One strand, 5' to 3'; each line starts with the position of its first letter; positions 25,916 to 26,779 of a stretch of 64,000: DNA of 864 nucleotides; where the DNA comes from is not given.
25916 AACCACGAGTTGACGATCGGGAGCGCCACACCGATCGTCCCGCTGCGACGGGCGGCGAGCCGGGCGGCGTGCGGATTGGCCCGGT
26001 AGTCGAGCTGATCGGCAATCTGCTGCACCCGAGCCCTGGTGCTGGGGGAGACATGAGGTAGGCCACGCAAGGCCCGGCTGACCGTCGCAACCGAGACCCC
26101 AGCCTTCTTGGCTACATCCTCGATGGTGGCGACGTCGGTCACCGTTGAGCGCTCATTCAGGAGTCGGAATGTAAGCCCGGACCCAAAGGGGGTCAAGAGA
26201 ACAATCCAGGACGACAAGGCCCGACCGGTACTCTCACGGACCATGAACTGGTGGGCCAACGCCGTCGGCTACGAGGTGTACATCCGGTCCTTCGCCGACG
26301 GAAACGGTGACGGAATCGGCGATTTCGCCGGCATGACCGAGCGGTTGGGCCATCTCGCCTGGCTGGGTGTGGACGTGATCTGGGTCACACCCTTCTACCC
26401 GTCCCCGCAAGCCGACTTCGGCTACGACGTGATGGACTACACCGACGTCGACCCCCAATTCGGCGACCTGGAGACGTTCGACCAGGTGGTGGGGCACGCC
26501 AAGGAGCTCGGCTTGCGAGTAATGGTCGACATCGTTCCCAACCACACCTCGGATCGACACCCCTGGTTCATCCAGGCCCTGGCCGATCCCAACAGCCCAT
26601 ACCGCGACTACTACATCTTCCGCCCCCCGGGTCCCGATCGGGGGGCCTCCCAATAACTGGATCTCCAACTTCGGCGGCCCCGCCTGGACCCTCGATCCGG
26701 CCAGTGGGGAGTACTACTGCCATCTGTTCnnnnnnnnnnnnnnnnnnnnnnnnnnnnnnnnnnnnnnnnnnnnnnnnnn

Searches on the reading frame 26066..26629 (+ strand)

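Call 65: search_protein_families(library=pfam, proteins=[window:26066-26629:+], max_evalue=0.01)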
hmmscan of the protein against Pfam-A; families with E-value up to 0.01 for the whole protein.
window:26066-26629:+ (188 aa): 2 families
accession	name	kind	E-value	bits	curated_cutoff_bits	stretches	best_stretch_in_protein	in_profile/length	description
PF00128.31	Alpha-amylase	-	2e-44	153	22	1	71-188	2-119/446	Alpha amylase, catalytic domain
PF14701.12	hDGE_amylase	-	0.0021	17.7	27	1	85-170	19-112/439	Glycogen debranching enzyme, glucanotransferase domain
